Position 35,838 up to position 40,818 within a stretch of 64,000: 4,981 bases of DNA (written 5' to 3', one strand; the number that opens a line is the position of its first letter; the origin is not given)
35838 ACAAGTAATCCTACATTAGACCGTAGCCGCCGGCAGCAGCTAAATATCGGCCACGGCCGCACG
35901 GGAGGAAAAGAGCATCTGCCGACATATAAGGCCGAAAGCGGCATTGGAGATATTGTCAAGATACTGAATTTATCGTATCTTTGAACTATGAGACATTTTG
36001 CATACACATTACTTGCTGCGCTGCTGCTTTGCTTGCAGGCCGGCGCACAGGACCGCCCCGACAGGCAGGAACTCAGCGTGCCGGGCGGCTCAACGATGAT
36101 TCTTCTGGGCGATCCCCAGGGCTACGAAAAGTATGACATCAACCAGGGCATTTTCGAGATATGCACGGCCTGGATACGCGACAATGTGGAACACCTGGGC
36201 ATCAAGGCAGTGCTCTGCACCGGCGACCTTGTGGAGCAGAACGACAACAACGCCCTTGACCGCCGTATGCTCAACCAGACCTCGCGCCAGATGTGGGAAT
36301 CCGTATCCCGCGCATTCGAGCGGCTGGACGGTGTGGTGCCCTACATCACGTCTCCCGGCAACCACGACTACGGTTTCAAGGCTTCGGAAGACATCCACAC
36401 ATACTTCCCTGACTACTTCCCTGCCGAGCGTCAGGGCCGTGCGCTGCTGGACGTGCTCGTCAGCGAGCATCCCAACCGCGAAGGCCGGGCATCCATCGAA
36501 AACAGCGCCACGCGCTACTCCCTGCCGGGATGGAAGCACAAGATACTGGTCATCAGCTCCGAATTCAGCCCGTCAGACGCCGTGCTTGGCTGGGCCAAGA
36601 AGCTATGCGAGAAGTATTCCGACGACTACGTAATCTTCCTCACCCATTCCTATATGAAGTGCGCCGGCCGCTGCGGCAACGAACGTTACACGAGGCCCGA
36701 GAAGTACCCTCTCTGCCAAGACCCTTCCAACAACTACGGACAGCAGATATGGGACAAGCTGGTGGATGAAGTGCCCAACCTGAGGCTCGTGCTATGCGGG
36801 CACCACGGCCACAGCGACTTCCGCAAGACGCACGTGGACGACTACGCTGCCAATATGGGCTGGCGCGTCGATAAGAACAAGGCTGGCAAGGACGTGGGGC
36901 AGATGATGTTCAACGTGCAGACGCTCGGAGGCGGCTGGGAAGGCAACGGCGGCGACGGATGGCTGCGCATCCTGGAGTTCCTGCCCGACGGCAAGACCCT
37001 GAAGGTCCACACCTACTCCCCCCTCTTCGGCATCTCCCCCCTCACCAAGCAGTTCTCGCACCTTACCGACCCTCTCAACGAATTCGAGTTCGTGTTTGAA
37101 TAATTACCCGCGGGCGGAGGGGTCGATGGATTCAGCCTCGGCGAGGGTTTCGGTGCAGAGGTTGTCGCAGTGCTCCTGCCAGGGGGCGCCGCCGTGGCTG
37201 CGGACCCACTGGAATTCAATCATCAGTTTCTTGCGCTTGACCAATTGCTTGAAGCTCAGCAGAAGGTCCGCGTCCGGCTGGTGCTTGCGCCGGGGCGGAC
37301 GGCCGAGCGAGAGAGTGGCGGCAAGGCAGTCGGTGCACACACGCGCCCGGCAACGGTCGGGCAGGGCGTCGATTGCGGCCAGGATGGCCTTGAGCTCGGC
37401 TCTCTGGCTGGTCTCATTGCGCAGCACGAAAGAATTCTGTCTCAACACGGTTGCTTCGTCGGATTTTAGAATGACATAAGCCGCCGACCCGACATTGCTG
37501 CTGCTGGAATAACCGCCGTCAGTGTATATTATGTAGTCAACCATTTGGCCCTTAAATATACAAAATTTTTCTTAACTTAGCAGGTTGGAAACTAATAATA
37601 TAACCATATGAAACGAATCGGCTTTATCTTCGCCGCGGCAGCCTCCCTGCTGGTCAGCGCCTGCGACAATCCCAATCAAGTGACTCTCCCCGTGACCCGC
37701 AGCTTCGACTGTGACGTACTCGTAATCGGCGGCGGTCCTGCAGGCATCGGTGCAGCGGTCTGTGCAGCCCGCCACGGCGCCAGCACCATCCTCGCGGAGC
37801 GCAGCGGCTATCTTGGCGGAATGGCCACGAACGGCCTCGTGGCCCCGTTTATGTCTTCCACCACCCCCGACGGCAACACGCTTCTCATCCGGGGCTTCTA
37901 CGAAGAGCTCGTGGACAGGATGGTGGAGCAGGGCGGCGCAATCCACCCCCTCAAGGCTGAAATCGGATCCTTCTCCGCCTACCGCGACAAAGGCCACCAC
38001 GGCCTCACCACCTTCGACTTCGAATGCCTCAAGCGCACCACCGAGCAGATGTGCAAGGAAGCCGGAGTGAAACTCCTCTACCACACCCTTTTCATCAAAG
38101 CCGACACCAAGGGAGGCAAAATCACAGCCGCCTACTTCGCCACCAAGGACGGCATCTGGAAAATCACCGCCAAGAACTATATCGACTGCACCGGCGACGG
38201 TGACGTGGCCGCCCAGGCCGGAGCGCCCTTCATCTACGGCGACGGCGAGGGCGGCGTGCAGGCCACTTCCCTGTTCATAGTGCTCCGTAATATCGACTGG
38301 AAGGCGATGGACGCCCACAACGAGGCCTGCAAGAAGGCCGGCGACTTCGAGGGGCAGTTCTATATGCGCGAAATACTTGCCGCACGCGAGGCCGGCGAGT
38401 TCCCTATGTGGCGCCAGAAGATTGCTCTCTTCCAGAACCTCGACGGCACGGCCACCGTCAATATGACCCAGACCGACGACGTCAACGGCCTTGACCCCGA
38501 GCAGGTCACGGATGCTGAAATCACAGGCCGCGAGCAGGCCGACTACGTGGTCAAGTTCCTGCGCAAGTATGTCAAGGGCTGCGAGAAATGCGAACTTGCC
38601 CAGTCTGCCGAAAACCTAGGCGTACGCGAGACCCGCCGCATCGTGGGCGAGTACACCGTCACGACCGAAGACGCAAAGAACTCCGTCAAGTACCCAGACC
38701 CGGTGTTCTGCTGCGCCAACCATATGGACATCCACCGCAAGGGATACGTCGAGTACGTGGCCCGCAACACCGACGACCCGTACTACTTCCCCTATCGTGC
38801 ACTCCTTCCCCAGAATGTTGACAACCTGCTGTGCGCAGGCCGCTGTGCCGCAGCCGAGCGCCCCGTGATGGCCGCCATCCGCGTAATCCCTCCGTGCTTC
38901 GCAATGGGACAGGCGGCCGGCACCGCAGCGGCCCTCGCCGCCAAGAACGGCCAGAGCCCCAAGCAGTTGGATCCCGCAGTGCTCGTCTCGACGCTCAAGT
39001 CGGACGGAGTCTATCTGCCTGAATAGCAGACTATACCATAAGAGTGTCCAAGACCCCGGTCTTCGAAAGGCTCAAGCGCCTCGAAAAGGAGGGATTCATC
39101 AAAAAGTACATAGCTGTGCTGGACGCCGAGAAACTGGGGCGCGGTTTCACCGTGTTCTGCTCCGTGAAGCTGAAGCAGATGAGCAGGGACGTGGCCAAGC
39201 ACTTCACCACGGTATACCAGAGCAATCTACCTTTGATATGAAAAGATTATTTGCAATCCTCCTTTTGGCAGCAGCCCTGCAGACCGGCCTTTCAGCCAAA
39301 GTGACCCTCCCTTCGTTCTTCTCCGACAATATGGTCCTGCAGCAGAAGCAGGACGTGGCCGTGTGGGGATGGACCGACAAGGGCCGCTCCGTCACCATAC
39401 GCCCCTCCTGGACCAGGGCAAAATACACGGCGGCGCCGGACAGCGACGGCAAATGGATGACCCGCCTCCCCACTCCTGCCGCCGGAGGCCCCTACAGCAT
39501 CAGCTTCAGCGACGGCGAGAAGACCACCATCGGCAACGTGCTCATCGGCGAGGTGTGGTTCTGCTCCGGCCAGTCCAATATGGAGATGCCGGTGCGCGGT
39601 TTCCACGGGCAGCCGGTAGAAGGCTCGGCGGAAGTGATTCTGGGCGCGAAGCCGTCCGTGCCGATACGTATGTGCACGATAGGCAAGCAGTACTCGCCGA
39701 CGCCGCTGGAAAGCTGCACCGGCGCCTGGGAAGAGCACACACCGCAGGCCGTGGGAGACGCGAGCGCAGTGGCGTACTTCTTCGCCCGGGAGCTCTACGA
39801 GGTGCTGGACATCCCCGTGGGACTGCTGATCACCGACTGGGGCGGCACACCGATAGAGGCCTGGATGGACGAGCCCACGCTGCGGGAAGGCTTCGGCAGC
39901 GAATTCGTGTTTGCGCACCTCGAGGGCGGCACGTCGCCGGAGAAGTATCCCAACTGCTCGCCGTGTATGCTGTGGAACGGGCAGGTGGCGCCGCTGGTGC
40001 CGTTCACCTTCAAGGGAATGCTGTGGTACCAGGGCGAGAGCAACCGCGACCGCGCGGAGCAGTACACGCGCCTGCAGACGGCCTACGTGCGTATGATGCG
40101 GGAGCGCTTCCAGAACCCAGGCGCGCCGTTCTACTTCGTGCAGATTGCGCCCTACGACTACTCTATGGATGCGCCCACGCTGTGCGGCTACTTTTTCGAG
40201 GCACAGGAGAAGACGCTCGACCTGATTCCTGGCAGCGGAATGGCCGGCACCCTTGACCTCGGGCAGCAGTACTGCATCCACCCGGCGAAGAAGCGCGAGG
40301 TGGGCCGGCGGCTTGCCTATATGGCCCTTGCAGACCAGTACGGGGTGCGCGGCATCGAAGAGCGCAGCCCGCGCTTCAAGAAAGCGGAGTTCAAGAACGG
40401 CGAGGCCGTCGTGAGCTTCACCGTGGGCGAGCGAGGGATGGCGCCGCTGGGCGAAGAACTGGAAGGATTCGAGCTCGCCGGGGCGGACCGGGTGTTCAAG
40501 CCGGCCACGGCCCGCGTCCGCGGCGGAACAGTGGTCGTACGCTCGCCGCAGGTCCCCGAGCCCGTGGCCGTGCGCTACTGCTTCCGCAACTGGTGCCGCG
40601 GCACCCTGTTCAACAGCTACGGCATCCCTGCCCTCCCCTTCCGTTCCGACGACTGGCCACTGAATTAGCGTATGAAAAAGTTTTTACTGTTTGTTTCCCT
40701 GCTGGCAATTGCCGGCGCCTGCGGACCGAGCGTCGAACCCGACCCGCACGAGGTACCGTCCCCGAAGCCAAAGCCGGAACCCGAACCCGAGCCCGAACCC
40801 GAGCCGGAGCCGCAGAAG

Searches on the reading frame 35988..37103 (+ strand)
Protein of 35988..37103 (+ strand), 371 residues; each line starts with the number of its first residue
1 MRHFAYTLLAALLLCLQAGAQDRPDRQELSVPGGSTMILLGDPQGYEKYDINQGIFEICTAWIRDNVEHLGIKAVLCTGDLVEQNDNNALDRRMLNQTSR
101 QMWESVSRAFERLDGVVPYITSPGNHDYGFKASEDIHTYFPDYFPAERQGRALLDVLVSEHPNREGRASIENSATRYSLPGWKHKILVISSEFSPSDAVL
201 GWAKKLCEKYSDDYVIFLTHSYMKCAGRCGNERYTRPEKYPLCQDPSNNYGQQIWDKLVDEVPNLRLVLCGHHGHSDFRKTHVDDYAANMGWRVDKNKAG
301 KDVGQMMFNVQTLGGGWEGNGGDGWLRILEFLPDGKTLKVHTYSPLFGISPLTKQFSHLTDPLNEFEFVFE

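Call 5: search_protein_families(library=pfam, proteins=[window:35988-37103:+], max_evalue=0.01)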
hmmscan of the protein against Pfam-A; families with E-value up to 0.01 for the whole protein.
window:35988-37103:+ (371 aa): 1 family
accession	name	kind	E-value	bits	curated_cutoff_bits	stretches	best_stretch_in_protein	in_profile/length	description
PF00149.33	Metallophos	-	2.2e-08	35.2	21.5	1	39-272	5-187/191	Calcineurin-like phosphoesterase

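Call 64: search_protein_families(library=ncbifam, proteins=[window:35988-37103:+], max_evalue=0.00001)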
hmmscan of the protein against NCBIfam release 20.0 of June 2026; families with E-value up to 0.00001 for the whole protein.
window:35988-37103:+ (371 aa): 0 families

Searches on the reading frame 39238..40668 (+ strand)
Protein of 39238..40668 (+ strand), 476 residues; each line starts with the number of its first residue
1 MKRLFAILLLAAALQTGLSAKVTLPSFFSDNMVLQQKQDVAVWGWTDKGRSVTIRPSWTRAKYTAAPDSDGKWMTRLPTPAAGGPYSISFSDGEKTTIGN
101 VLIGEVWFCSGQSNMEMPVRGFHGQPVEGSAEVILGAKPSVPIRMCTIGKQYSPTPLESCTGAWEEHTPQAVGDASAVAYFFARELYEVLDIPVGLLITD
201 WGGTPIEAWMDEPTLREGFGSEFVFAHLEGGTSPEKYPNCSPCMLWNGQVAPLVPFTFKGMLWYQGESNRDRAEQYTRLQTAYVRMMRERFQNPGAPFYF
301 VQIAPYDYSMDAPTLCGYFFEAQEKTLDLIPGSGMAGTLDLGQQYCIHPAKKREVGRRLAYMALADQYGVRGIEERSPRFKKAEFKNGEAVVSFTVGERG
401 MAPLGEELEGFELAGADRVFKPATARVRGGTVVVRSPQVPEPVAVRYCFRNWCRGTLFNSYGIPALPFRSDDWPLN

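Call 41: search_protein_families(library=pfam, proteins=[window:39238-40668:+], max_evalue=0.001)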
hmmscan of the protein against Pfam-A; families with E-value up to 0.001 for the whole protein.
window:39238-40668:+ (476 aa): 1 family
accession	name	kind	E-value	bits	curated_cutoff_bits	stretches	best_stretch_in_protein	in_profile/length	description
PF03629.24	SASA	-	4.5e-13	49.8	24.8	1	105-306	3-171/226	Carbohydrate esterase, sialic acid-specific acetylesterase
